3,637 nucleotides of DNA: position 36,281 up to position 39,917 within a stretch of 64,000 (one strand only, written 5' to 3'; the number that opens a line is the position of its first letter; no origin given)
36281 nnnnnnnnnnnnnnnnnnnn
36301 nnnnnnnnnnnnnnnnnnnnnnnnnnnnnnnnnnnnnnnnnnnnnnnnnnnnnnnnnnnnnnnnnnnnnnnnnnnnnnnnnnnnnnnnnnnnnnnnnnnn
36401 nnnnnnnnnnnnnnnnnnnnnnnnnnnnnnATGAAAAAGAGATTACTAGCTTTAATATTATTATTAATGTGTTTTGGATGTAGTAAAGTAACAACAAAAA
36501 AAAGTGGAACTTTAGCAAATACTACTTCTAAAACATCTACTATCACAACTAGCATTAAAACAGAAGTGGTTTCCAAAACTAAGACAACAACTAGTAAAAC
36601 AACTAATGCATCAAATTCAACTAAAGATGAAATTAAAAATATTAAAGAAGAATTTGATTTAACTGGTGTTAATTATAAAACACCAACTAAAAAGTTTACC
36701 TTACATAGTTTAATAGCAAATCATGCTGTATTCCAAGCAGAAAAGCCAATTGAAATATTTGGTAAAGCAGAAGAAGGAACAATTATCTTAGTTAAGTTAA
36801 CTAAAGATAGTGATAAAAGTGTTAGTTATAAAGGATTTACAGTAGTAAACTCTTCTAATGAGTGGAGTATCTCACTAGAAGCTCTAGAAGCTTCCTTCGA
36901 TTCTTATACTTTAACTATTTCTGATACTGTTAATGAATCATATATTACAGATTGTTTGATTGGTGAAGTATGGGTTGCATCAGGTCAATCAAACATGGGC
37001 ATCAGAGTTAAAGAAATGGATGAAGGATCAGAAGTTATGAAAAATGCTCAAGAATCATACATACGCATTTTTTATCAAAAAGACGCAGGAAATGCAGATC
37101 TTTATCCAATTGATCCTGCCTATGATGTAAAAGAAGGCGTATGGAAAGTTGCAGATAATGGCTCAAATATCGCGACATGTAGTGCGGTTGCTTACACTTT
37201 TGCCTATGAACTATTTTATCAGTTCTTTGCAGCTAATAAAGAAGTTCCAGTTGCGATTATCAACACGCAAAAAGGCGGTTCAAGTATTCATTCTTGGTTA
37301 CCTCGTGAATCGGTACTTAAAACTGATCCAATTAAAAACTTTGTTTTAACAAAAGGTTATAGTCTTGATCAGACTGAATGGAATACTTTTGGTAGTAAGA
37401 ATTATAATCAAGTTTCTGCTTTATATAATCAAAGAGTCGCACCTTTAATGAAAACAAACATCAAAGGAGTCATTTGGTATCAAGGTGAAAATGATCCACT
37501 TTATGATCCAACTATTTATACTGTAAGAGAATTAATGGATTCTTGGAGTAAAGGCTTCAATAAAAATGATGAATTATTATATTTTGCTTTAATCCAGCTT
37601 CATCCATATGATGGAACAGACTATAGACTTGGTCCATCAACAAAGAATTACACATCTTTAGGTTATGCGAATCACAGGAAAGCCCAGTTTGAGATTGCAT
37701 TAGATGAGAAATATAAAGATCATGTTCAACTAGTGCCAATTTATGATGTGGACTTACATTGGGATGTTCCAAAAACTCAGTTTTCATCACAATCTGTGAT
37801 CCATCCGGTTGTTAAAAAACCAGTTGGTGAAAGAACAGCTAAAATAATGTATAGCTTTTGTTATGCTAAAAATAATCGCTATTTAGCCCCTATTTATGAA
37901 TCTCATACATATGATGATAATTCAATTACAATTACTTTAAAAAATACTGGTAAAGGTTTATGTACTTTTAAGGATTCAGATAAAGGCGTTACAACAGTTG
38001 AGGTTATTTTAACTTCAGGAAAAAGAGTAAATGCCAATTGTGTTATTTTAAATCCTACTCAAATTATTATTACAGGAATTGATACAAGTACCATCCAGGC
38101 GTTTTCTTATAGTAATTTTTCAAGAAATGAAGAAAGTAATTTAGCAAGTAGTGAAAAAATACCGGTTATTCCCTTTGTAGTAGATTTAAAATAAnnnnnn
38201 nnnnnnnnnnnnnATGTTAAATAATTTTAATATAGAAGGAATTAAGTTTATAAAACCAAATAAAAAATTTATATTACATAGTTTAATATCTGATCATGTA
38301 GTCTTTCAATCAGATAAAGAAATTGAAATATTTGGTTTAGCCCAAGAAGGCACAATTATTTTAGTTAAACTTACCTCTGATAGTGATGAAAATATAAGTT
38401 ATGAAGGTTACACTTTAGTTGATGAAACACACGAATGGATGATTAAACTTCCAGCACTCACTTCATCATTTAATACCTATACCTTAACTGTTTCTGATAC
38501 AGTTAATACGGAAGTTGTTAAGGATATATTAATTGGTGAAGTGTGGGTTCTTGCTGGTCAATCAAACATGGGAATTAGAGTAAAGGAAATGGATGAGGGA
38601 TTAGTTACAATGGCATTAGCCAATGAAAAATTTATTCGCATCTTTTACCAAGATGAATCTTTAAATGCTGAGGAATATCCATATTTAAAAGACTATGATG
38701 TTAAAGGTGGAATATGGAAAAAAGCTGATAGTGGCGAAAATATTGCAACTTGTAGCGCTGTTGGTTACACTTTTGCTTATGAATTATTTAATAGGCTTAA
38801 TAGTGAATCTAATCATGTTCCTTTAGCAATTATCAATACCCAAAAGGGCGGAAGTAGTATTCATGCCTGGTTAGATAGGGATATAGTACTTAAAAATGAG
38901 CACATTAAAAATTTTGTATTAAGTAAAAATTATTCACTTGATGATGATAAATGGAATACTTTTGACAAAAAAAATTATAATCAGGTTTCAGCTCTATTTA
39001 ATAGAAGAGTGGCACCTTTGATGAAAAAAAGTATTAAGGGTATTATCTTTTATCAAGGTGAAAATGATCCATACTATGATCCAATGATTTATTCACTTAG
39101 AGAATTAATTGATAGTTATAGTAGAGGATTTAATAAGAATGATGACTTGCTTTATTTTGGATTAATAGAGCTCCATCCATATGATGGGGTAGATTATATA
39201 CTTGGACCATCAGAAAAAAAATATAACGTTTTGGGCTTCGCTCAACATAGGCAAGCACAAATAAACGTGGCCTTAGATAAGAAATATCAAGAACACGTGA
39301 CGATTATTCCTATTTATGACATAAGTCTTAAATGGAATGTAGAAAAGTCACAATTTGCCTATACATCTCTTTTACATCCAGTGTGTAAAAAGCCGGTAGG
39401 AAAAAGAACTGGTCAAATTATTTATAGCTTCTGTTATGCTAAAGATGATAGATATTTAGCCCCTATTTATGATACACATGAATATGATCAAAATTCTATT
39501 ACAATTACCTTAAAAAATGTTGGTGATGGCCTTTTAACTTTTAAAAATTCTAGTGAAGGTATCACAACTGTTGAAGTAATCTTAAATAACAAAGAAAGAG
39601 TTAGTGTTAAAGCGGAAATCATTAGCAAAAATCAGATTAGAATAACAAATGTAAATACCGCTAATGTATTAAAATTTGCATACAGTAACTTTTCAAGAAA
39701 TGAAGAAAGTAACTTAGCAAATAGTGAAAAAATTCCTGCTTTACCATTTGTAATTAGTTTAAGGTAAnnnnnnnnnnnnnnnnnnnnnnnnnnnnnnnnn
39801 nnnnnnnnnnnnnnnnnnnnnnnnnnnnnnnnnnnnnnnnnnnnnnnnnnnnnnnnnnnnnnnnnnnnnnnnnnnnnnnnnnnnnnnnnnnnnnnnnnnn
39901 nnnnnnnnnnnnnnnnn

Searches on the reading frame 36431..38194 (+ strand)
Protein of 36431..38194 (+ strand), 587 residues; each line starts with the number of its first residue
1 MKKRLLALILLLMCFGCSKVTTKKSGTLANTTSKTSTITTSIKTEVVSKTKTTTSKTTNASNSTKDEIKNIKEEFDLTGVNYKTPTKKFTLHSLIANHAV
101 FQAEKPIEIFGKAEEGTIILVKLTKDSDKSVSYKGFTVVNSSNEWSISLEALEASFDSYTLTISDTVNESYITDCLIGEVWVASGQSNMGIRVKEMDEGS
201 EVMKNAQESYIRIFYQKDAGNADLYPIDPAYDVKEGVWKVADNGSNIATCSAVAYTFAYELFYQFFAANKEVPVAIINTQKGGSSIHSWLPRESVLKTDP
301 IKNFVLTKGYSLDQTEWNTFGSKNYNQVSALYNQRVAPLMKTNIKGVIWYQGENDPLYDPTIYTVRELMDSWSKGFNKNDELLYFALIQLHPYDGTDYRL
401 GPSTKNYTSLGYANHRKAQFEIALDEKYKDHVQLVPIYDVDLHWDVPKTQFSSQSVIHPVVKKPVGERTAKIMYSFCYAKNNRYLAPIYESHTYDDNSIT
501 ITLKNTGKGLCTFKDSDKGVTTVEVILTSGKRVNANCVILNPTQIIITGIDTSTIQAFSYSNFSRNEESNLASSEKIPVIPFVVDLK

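Call 4: search_protein_families(library=pfam, proteins=[window:36431-38194:+], max_evalue=0.01)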
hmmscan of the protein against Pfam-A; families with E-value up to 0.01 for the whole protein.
window:36431-38194:+ (587 aa): 2 families
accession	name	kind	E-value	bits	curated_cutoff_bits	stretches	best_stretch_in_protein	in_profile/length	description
PF03629.24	SASA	-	2.6e-10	40.8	24.8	1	179-358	3-134/226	Carbohydrate esterase, sialic acid-specific acetylesterase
PF03235.19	GmrSD_N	-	0.01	16.4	33.2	0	3-142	66-184/199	GmrSD restriction endonuclease, N-terminal domain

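Call 7: search_protein_families(library=ncbifam, proteins=[window:36431-38194:+], max_evalue=0.001)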
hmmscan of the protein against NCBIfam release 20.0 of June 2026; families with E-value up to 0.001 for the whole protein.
window:36431-38194:+ (587 aa): 0 families

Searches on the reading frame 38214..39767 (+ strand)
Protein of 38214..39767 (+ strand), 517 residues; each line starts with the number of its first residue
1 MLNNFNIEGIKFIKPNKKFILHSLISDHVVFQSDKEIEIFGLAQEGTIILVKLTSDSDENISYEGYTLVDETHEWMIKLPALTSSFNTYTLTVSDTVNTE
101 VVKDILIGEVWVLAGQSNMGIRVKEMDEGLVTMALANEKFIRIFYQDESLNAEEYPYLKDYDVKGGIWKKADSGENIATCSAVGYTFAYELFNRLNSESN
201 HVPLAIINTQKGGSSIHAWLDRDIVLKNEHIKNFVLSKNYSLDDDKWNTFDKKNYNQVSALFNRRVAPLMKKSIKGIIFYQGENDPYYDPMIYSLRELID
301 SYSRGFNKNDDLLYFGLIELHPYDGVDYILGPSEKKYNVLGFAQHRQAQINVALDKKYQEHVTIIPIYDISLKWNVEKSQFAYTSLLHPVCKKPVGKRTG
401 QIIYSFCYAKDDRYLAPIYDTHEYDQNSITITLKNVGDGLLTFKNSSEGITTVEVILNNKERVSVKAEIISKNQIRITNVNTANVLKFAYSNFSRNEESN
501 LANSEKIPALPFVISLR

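Call 4: search_protein_families(library=pfam, proteins=[window:38214-39767:+], max_evalue=0.01)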
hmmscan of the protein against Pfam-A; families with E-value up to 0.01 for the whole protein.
window:38214-39767:+ (517 aa): 2 families
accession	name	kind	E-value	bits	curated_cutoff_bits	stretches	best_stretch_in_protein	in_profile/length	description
PF03629.24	SASA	-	4e-12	46.7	24.8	1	109-286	3-132/226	Carbohydrate esterase, sialic acid-specific acetylesterase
PF11763.13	DIPSY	-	0.004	17.8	25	1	416-484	48-117/122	Cell-wall adhesin ligand-binding C-terminal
